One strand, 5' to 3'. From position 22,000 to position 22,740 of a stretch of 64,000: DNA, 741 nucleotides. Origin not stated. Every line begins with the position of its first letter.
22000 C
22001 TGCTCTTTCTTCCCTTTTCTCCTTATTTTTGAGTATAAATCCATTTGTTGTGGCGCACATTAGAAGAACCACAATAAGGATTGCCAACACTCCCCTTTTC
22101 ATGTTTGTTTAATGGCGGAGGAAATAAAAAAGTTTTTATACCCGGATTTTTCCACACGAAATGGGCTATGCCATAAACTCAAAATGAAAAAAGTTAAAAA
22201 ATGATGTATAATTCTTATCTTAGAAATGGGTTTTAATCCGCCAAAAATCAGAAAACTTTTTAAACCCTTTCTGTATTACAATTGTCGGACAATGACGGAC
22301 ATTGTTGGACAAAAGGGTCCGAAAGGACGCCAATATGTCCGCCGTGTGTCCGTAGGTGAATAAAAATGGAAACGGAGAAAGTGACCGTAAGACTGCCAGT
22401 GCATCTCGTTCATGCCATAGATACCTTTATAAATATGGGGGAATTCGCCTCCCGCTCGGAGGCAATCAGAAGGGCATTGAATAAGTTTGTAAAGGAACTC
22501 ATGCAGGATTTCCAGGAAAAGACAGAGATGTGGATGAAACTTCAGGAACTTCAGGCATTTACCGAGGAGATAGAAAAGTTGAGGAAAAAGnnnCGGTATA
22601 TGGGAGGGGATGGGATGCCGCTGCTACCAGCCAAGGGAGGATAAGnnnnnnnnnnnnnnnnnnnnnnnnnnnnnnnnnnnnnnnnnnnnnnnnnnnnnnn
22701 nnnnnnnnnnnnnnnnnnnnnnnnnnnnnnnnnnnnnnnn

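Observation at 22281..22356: Phased, dyad-symmetric array of YGGACA/TGTCCG half-sites between the TATA box and start codon of the RHH (CdrS-like)-ftsZ pair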

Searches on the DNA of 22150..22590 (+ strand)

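Call 14: search_rna_families(source=window, start=22150, end=22450, threshold=evalue, max_evalue=10)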
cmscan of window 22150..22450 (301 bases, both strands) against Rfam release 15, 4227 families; matches with E-value up to 10: 5.
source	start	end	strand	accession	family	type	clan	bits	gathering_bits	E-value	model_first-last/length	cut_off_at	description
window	22162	22236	+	RF01492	rli28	Gene; sRNA;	-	17.6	45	4.5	1-186/186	no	Listeria sRNA rli28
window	22193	22237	+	RF00343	snoZ122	Gene; snRNA; snoRNA; CD-box;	-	17.2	38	7.4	1-89/89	no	Small nucleolar RNA Z122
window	22249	22335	+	RF02376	antisense_SR1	Gene; sRNA;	-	13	45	2.4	1-210/210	no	SR1 sRNA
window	22150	22173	-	RF02448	SpR20_sRNA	Gene; sRNA;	-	12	45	5.9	1-45/45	no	Streptococcus sRNA SpR20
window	22159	22232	-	RF02181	ST7-AS2_1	Gene; lncRNA;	-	11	80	8.3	1-72/72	no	ST7 antisense RNA 2 conserved region 1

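Call 63: build_rna_model(alignment_id=A3, structure=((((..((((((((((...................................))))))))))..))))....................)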
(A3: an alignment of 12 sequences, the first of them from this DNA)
Model R1 built from alignment A3 (12 sequences, 87 columns); structure: as given.
model positions 82; base pairs 14; branch points 0; effective number of sequences 5.21; information 0.692 bits per position. Calibrated on 0.2 Mb of random sequence (short: E-values are rough).
structure used (alignment columns):
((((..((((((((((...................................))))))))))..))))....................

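Call 65: search_with_rna_model(model_id=R1, sources=[window, L001, L002, L003, L004, L005, L006, L007, L008, L009, L010, L011, L012, L013, L014, L015, L016, L017, L018, L019, L020, L021, L022, L023, L024, L028, L032, L034, L035, L036, L037, L039, L041, L045, L047, L048, L049, L050, L053, L054, L055, L056, L057, L058, L059, L060, L062], max_evalue=1, make_alignment=true)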
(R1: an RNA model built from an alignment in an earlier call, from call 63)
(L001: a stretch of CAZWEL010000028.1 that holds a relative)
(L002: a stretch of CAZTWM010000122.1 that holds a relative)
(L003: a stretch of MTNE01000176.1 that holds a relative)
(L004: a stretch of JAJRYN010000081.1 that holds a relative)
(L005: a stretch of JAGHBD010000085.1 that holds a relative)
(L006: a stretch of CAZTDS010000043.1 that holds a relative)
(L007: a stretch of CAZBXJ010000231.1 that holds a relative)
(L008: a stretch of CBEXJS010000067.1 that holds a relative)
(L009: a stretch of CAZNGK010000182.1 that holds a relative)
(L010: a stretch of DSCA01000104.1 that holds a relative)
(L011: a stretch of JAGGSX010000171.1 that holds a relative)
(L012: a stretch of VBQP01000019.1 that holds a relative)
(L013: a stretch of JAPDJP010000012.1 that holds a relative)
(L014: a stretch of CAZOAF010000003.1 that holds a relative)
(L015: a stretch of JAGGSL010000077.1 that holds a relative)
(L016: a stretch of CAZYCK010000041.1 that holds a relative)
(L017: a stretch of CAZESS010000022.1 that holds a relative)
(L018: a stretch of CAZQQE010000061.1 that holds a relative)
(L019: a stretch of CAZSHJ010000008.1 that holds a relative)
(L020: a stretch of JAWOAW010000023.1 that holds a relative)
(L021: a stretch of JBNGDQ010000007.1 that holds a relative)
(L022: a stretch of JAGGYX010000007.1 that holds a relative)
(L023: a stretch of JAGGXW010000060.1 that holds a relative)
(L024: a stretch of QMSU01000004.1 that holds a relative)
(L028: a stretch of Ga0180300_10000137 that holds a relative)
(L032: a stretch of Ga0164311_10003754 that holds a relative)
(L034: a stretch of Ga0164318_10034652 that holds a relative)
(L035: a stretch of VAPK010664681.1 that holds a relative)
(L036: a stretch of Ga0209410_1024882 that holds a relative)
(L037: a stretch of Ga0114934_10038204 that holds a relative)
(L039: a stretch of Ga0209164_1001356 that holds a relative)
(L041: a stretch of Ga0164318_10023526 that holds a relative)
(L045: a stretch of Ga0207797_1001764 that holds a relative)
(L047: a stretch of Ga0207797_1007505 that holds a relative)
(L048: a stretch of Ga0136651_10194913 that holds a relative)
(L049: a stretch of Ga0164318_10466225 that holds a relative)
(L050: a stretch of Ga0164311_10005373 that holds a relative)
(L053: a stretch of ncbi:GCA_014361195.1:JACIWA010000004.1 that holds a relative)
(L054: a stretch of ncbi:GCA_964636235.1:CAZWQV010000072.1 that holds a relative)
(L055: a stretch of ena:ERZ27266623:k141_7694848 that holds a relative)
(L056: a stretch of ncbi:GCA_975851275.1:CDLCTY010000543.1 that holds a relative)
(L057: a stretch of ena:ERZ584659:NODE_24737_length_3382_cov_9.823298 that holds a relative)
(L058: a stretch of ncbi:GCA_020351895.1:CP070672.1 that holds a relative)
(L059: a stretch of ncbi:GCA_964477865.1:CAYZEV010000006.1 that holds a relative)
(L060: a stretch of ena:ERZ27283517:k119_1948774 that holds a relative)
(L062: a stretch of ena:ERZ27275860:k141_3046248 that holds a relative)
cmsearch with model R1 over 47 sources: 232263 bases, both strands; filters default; matches with E-value up to 1: 37.
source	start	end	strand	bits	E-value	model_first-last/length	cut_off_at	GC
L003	935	1015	+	85.7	1.3e-14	1-82/82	no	0.41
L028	763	843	+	84.9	2e-14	1-82/82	no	0.41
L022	1440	1521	+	81.8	8.1e-14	1-82/82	no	0.38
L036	25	106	+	81.8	8.1e-14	1-82/82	no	0.38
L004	897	977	+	81.6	8.9e-14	1-82/82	no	0.4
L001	742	822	+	80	1.8e-13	1-82/82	no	0.43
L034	123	203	+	79.3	2.5e-13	1-82/82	no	0.37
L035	448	529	+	74.6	2.3e-12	1-82/82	no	0.43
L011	166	250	+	74.4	2.5e-12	1-82/82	no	0.41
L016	177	261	+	71.2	1.1e-11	1-82/82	no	0.39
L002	60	140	+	71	1.2e-11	1-82/82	no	0.46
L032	167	248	+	70.2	1.8e-11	1-82/82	no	0.41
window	22287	22367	+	68.3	4.1e-11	1-82/82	no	0.48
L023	936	1017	+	63.8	3.3e-10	1-82/82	no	0.43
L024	106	197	+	42.3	7.1e-06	1-82/82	no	0.49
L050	1412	1503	+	41.8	8.8e-06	1-82/82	no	0.5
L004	878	961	-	38.9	3.4e-05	1-82/82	no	0.37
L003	916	999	-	38.7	3.7e-05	1-82/82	no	0.37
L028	744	827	-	38.7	3.7e-05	1-82/82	no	0.37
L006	107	198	+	38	5.2e-05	1-82/82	no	0.48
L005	2891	3003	+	35.5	0.00016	1-82/82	no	0.47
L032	150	232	-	31.5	0.001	1-82/82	no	0.39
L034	107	187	-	31.1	0.0013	1-82/82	no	0.36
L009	141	233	+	28.2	0.0049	1-82/82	no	0.43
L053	1939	2003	+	27.5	0.0066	1-82/82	no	0.38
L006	89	182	-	25.6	0.016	1-82/82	no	0.44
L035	432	513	-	25.1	0.02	1-82/82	no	0.39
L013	2951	3003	+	24.9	0.021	1-82/82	no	0.32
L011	150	231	-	24.8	0.023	1-82/82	no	0.34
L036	9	90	-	23.2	0.047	1-82/82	no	0.37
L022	1424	1505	-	23.2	0.047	1-82/82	no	0.37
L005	2873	2987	-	22.8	0.058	1-82/82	no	0.43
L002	45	124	-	21.2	0.12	1-82/82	no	0.43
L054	1889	1990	+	20.2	0.19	1-82/82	no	0.35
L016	166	242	-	20.2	0.2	1-82/82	no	0.35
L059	1456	1503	+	19.1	0.33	1-82/82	no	0.46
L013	2282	2382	+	18.8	0.36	1-82/82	no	0.31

Alignment A5: 37 matches aligned to the model, 159 columns, each read 5' to 3' on its own strand. Consensus structure (alignment columns), stored with it:
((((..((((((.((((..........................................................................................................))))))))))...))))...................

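Call 73: search_rna_families(sources=[L010, L020, L048, L012], threshold=gathering)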
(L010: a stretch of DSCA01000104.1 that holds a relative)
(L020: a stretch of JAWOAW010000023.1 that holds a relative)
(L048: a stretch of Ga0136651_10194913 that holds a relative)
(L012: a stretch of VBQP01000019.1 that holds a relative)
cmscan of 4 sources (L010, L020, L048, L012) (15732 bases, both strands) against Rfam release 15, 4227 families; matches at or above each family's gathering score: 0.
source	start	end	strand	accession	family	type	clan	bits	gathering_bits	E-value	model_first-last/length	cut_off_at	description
